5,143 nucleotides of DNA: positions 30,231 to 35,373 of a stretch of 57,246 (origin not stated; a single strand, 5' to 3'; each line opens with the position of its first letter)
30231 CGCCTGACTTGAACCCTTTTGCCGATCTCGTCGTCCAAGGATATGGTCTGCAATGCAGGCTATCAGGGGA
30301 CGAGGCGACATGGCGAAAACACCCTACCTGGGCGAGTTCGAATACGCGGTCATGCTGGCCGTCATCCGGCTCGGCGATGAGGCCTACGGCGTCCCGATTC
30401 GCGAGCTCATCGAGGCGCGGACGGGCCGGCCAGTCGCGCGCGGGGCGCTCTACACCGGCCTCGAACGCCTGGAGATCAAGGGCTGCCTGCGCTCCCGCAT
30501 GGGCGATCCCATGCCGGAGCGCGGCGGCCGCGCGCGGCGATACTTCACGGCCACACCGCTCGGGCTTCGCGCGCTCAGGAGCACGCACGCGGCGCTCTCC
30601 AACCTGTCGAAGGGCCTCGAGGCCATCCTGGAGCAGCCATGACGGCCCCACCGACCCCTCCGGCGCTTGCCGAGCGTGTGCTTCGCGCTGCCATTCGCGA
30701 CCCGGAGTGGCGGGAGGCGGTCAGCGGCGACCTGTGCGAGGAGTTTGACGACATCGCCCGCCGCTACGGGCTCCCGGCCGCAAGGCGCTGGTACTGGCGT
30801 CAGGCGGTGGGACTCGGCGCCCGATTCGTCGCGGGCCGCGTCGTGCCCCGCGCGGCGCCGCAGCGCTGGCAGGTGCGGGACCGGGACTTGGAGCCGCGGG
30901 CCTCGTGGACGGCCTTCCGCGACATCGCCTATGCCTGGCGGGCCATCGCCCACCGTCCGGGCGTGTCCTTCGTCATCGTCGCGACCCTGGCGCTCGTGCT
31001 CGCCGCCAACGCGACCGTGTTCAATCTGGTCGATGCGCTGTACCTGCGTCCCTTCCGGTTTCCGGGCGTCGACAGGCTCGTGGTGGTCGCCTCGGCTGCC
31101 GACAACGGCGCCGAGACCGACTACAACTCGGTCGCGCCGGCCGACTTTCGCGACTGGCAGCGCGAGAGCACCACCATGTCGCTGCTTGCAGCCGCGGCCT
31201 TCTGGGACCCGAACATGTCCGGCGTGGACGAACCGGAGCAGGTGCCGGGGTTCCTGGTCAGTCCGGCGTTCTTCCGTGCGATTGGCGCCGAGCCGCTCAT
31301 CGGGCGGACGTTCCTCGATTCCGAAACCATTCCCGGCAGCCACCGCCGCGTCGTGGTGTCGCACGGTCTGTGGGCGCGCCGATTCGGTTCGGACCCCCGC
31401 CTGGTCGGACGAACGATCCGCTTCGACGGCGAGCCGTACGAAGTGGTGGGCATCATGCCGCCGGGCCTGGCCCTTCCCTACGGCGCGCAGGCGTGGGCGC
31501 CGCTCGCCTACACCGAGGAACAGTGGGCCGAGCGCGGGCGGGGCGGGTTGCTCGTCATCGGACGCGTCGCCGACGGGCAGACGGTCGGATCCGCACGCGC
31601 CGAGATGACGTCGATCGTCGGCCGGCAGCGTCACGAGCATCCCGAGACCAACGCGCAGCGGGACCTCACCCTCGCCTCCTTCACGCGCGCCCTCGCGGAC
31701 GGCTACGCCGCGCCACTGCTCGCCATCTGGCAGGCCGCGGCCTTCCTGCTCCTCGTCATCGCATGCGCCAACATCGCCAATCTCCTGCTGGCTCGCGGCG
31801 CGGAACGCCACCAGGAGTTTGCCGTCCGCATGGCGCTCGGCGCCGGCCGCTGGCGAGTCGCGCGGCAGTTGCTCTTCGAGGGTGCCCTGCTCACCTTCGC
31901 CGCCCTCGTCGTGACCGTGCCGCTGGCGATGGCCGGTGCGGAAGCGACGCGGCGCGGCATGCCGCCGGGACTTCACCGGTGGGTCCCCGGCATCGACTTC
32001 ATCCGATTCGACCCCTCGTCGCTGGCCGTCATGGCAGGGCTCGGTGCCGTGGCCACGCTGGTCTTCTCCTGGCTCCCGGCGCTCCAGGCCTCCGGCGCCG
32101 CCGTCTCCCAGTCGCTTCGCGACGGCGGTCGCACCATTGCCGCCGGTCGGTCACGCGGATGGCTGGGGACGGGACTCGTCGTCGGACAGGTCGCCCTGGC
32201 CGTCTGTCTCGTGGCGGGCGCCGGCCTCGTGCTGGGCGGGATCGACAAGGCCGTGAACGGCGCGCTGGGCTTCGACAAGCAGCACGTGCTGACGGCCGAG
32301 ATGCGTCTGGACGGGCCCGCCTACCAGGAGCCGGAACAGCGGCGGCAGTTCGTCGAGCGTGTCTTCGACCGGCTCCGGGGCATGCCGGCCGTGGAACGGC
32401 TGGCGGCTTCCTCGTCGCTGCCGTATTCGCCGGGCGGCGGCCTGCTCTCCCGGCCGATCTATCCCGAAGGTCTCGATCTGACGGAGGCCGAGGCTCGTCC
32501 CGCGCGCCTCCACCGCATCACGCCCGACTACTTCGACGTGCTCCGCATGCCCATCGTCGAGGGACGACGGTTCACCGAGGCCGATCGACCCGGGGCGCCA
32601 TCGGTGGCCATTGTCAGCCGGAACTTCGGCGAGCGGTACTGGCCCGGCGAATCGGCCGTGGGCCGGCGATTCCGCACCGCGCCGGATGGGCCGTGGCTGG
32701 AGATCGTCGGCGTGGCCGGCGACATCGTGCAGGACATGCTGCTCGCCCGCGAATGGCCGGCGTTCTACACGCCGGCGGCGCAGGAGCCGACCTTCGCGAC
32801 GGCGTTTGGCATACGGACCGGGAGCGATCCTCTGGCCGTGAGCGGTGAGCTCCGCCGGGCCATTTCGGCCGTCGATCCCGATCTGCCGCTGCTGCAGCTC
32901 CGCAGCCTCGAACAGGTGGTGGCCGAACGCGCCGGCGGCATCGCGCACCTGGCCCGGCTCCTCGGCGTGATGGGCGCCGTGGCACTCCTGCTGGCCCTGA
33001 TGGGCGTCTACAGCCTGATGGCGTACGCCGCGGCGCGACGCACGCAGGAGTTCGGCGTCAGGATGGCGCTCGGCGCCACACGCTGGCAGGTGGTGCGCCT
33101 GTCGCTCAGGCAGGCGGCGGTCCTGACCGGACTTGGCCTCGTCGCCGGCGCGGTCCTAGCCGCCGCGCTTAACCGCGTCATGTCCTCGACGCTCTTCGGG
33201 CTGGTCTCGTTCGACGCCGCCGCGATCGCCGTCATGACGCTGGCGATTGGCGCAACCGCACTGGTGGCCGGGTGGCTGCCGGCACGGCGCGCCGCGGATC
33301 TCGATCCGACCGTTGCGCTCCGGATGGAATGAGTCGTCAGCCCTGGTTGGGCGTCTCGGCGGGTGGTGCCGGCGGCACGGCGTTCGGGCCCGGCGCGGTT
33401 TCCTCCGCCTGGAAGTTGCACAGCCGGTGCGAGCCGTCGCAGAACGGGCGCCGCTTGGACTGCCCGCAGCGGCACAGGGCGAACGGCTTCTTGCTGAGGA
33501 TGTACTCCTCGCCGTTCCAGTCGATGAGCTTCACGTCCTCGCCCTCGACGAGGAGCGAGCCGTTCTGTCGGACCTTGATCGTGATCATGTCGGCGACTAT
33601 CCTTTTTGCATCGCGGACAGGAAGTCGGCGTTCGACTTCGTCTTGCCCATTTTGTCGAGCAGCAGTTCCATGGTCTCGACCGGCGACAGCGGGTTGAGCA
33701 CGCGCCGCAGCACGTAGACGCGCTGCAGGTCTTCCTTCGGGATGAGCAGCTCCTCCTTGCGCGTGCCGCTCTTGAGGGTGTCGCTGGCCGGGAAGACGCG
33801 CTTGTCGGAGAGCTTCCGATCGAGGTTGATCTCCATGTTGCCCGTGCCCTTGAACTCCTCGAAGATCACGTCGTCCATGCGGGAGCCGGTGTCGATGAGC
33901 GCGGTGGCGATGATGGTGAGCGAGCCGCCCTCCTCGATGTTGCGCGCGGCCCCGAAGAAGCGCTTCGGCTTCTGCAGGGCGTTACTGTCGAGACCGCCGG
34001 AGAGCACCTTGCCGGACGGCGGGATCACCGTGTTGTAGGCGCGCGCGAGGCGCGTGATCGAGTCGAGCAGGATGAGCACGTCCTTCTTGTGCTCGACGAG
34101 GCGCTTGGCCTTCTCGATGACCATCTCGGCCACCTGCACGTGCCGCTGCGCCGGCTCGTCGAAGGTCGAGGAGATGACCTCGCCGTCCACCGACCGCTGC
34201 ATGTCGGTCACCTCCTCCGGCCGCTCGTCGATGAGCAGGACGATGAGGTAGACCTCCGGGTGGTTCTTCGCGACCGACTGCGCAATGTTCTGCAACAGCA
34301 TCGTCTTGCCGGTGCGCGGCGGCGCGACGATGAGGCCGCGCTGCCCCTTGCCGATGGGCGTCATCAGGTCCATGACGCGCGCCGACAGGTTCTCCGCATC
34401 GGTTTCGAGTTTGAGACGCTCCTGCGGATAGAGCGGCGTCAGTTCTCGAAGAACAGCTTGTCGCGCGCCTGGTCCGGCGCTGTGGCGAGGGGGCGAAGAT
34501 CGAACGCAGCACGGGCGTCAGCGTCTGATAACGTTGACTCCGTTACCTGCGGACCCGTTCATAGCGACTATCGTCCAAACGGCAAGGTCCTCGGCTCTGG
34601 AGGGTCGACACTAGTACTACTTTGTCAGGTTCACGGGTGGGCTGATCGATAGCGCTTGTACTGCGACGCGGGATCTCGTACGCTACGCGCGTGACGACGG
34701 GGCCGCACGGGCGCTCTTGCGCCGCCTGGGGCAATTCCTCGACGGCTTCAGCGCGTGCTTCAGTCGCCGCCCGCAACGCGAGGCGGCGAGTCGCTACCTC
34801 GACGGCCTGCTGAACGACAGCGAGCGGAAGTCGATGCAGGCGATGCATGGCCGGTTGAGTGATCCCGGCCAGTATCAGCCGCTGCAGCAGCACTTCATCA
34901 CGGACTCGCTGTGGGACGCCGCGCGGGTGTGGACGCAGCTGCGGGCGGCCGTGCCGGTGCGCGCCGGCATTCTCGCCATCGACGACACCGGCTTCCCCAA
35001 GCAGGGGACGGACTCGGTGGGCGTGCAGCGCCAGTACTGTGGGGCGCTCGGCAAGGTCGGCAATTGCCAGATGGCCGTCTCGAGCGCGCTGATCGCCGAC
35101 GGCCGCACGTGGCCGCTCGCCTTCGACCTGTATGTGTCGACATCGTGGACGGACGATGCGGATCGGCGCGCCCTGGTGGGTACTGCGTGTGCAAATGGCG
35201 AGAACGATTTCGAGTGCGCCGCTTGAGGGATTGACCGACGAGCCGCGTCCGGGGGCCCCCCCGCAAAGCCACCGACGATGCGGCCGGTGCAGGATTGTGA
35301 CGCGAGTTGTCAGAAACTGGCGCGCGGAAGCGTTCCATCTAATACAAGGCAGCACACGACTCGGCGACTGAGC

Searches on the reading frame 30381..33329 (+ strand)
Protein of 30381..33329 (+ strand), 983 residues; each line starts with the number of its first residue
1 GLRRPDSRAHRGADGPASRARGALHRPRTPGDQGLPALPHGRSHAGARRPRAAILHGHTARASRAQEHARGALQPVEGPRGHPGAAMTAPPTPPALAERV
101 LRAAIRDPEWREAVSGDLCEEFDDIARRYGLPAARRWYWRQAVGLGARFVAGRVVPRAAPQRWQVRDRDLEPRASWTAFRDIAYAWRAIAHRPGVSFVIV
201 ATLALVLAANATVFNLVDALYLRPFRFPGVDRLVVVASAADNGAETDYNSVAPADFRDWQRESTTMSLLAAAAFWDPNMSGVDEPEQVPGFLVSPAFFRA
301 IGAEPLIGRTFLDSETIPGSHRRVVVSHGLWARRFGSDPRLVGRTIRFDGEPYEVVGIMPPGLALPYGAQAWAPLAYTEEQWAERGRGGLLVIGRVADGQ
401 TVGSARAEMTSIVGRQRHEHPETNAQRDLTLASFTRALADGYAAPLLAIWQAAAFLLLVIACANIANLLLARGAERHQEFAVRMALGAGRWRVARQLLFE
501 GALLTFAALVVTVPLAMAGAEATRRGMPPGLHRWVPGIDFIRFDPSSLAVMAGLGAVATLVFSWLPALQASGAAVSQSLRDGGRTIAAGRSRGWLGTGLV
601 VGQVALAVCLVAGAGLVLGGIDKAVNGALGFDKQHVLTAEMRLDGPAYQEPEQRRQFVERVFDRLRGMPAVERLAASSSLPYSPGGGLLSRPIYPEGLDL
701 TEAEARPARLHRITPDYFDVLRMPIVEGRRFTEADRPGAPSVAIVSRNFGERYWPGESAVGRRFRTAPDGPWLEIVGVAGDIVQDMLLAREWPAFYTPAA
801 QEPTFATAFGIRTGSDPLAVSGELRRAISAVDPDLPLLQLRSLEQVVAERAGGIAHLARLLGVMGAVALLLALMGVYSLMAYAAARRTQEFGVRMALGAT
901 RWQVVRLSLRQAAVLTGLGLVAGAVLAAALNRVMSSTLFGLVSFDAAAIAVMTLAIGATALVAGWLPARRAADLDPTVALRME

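Call 29: search_protein_families(library=pfam, proteins=[window:30381-33329:+], max_evalue=0.00001)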
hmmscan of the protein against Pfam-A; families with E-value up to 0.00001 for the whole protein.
window:30381-33329:+ (983 aa): 2 families
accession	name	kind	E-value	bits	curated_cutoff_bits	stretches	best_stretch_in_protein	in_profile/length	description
PF12704.14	MacB_PCD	-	8.1e-31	108.3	27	2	196-411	1-206/207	MacB-like periplasmic core domain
PF02687.27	FtsX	-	1.8e-28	99.5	25.5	2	863-974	2-118/120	FtsX-like permease C-terminal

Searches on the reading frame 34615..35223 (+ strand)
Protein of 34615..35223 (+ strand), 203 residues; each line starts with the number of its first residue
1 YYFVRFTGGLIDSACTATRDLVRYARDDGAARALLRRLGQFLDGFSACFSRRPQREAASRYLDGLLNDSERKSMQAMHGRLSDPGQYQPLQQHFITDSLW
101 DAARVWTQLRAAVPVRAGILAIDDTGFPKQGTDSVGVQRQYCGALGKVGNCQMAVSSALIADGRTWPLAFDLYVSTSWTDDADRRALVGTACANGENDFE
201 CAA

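Call 29: search_protein_families(library=pfam, proteins=[window:34615-35223:+], max_evalue=0.00001)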
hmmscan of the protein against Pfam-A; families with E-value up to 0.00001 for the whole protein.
window:34615-35223:+ (203 aa): 1 family
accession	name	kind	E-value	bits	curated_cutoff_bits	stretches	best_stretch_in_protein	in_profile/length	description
PF13546.12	DDE_5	-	6.6e-38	131.2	27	1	45-187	2-148/272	DDE superfamily endonuclease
